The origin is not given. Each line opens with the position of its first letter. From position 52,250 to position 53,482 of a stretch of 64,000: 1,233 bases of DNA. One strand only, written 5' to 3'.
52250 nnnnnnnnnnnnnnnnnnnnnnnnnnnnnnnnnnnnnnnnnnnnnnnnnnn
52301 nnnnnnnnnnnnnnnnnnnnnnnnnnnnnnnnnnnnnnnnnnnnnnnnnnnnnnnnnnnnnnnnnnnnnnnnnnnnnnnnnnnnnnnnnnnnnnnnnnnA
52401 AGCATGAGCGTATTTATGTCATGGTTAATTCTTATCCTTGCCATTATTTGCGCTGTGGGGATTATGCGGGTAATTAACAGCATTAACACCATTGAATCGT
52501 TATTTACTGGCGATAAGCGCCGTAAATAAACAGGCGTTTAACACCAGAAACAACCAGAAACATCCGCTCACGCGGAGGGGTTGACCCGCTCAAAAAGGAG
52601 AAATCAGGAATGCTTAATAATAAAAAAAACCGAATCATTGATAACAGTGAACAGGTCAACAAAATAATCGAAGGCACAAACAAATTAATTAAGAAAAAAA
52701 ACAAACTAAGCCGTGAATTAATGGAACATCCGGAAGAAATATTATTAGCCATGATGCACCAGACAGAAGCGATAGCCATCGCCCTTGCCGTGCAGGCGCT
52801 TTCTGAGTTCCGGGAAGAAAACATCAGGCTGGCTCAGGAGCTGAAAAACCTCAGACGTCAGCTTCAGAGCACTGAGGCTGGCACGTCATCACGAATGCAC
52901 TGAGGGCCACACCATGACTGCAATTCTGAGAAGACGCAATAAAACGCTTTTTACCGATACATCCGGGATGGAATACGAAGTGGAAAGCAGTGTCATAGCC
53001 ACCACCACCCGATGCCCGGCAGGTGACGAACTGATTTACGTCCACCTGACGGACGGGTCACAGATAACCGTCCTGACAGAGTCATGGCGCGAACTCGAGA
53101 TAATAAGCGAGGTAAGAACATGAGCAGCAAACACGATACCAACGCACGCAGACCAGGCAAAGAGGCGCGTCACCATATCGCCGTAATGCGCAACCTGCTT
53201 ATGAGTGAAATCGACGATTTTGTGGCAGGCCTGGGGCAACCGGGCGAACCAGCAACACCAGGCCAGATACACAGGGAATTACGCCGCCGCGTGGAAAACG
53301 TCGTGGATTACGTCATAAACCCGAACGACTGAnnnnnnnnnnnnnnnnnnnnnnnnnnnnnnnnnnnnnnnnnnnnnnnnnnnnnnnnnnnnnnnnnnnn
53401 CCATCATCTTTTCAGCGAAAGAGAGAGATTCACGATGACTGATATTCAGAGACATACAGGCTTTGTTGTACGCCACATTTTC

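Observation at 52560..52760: AT-rich stretch within the early operon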

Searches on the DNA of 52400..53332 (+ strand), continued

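Call 59: search_dna_similar(query=window:52914-53332:+, collection=ecoli_genomes, mode=distant, max_rows=40, rows=spread)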
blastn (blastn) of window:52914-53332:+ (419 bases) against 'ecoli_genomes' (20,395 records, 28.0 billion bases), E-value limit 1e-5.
Records with a match: 43; places in all: 53; records where one place covers at least 80% of the query: 30.
Genomes with a match: 43 of 5426; with a place that covers at least 80% of the query: 30. Places per genome that has any: lowest 1, median 1, highest 3. On chromosomes: 53 places; on plasmids: 0.
Best place of each record, by identity: >=99% 26; 60-80% 17.
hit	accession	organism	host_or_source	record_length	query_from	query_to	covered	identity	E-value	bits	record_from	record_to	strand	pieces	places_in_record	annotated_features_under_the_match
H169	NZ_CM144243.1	Escherichia coli strain DG341-1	chicken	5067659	1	419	100%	100.0%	0e+0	756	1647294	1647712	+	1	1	hypothetical protein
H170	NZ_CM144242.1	Escherichia coli strain DG342-2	chicken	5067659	1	419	100%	100.0%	0e+0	756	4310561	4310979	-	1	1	hypothetical protein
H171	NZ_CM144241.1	Escherichia coli strain DG343-1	chicken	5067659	1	419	100%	100.0%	0e+0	756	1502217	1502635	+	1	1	hypothetical protein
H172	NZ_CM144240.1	Escherichia coli strain DG351-2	chicken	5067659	1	419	100%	100.0%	0e+0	756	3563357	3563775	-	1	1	hypothetical protein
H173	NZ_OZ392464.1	Escherichia coli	Gallus gallus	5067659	1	419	100%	100.0%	0e+0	756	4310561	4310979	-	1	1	hypothetical protein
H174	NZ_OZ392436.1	Escherichia coli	Gallus gallus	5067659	1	419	100%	100.0%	0e+0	756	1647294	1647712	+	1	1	hypothetical protein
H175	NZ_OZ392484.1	Escherichia coli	Gallus gallus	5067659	1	419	100%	100.0%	0e+0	756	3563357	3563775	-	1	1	hypothetical protein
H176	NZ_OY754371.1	Escherichia coli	-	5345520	1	419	100%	100.0%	0e+0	756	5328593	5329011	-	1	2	hypothetical protein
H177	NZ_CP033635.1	Escherichia coli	chicken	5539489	1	419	100%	99.8%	0e+0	752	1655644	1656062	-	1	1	hypothetical protein (x2)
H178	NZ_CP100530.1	Escherichia coli strain LH10-b-1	Gallus gallus domesticus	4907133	1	419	100%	99.8%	0e+0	752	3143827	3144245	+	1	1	hypothetical protein (x2)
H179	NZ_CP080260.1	Escherichia coli strain 135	Chicken fecal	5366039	1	419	100%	99.8%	0e+0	752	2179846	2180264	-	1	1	hypothetical protein (x2)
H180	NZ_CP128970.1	Escherichia coli strain TUM1886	missing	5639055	1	419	100%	99.8%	0e+0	752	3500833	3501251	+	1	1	hypothetical protein (x2)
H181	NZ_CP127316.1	Escherichia coli strain Ch1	Gallus gallus domesticus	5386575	1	419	100%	99.8%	0e+0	752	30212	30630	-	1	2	hypothetical protein (x2)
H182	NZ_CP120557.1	Escherichia coli strain B771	Homo sapiens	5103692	1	419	100%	99.8%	0e+0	752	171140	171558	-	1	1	hypothetical protein (x2)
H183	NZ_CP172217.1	Escherichia coli strain GF4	chicken meat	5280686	1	419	100%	99.8%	0e+0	752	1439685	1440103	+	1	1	hypothetical protein (x2)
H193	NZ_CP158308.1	Escherichia coli strain CM2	Chicken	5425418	63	419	85%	75.1%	3e-59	237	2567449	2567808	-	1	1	hypothetical protein (x2)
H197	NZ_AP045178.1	Escherichia coli strain JNEC-KY202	Homo sapiens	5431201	206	415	50%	72.9%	2e-24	123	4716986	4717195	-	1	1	hypothetical protein (x2)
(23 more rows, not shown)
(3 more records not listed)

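Call 60: get_annotated_region(hit=H193, flank=3500)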
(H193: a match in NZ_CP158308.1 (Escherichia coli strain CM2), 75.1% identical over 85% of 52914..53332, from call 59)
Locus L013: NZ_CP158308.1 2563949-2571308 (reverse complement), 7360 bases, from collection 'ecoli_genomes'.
description: Escherichia coli strain CM2 chromosome, complete genome
organism: Escherichia coli strain CM2 (NCBI taxid 562)
replicon: chromosome; assembly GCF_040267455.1
host: Chicken; source: -; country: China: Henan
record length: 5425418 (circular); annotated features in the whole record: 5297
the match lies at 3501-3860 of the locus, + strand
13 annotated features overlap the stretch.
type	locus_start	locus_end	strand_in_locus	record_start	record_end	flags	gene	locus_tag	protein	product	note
CDS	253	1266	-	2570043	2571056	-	-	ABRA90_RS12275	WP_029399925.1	phage integrase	-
CDS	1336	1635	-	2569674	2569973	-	-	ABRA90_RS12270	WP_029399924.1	helix-turn-helix domain-containing protein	-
CDS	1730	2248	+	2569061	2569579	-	-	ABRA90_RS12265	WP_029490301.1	hypothetical protein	-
CDS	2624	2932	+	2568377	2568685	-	-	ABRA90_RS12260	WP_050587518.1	DUF4761 family protein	-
CDS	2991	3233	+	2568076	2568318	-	-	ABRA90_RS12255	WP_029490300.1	hypothetical protein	-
CDS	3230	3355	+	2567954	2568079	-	-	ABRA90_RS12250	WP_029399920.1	hypothetical protein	-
CDS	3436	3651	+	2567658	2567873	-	-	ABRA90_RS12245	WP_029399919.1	hypothetical protein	-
CDS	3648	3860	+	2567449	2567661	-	-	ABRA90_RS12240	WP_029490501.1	hypothetical protein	-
CDS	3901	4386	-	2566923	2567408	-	-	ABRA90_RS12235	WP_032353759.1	hypothetical protein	-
CDS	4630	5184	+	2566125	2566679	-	-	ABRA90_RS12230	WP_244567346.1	DNA-binding protein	-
CDS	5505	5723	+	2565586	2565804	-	-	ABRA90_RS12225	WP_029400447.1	hypothetical protein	-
CDS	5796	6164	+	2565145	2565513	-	-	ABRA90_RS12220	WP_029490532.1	hypothetical protein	-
CDS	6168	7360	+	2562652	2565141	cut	-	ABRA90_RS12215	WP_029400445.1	replication endonuclease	-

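Call 61: get_annotated_region(hit=H197, flank=3500)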
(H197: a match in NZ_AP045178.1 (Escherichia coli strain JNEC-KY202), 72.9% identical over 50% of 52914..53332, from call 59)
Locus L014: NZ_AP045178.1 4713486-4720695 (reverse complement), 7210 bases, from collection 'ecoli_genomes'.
description: Escherichia coli strain JNEC-KY202 chromosome, complete genome
organism: Escherichia coli strain JNEC-KY202 (NCBI taxid 562)
replicon: chromosome; assembly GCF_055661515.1
host: Homo sapiens; source: clinical; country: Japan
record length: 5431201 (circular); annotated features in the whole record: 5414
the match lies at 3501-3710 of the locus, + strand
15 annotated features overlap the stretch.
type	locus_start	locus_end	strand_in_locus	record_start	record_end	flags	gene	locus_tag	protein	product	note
CDS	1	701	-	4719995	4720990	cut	-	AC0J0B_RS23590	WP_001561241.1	phage integrase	-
CDS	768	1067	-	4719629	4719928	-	-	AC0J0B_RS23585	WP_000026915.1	helix-turn-helix domain-containing protein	-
CDS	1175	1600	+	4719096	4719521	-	-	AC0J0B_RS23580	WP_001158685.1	Cox family DNA-binding protein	-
CDS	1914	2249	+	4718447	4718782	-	-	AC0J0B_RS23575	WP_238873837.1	DUF4761 family protein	-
CDS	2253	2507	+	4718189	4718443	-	-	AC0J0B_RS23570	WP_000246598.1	hypothetical protein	-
CDS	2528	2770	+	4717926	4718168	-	-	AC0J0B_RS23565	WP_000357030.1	DUF4754 family protein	-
CDS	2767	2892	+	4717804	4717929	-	-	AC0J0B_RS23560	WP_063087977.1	hypothetical protein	-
CDS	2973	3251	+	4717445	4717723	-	-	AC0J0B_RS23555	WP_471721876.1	hypothetical protein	-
CDS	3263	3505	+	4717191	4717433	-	-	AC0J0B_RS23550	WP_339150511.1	hypothetical protein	-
CDS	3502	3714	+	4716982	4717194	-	-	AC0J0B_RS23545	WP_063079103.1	hypothetical protein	-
CDS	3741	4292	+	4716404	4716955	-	-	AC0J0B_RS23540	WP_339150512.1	DNA-binding protein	-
CDS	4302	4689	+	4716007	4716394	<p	-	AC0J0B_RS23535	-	ash family protein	incomplete; partial in the middle of a contig; missing C-terminus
CDS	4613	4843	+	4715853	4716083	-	-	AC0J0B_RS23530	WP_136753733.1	derepression protein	-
CDS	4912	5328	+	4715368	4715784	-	-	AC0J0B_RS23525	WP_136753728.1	hypothetical protein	-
CDS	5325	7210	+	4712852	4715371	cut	-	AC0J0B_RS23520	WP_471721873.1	replication endonuclease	-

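Call 97: search_dna_similar(query=L014:2893-3262:+, collection=ecoli_genomes, mode=distant, max_rows=30, rows=spread)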
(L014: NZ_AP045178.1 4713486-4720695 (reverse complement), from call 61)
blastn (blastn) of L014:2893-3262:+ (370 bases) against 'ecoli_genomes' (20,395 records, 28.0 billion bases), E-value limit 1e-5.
Records with a match: 14; places in all: 19; records where one place covers at least 80% of the query: 12.
Genomes with a match: 14 of 5426; with a place that covers at least 80% of the query: 12. Places per genome that has any: lowest 1, median 1, highest 2. On chromosomes: 19 places; on plasmids: 0.
Best place of each record, by identity: >=99% 1; 95-99% 11; 80-90% 2.
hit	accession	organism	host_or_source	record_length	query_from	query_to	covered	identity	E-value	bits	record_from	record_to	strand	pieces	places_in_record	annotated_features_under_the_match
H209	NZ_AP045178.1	Escherichia coli strain JNEC-KY202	Homo sapiens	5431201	1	370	100%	100.0%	0e+0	668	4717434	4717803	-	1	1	hypothetical protein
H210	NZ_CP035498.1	Escherichia coli strain 04-00955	Homo sapiens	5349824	1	370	100%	96.5%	5e-170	606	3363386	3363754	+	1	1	hypothetical protein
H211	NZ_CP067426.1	Escherichia coli O22:H8 strain 154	Rectal swab of live bovine cattle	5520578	1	370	100%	96.5%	5e-170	606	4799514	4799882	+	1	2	hypothetical protein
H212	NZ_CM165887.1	Escherichia coli strain N51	Homo sapiens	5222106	1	370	100%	96.5%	5e-170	606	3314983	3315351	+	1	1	hypothetical protein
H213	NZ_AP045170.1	Escherichia coli strain JNEC-KY174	Homo sapiens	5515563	1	370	100%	96.2%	6e-169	601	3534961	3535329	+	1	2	hypothetical protein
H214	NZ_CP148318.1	Escherichia coli strain Z1323MEC0001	Mammal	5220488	1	370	100%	95.9%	3e-167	597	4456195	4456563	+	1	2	hypothetical protein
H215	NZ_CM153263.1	Escherichia coli strain Bongo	Eastern Bongo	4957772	1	370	100%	95.9%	3e-167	597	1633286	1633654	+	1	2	hypothetical protein (x2)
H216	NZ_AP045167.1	Escherichia coli strain JNEC-KY171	Homo sapiens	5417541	1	370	100%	95.9%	3e-167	597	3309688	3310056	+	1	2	hypothetical protein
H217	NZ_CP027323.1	Escherichia coli strain 2013C-3033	Homo sapiens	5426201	1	370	100%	95.7%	3e-166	592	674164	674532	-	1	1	hypothetical protein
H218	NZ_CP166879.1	Escherichia coli strain 48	Fecal sample from a deer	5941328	1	370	100%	95.7%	3e-166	592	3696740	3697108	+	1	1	hypothetical protein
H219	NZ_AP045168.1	Escherichia coli strain JNEC-KY172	Homo sapiens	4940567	1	366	99%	96.4%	8e-168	599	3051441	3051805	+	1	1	hypothetical protein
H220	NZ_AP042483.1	Escherichia coli strain OkiPb01677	bovine feces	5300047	1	366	99%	96.2%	1e-166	594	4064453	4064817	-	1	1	hypothetical protein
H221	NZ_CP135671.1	Escherichia coli strain TUM9803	missing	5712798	260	355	26%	87.5%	6e-24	120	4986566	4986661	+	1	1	hypothetical protein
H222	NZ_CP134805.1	Escherichia coli strain E7-1N7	agricultural environment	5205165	260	355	26%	86.5%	2e-22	115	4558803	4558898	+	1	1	hypothetical protein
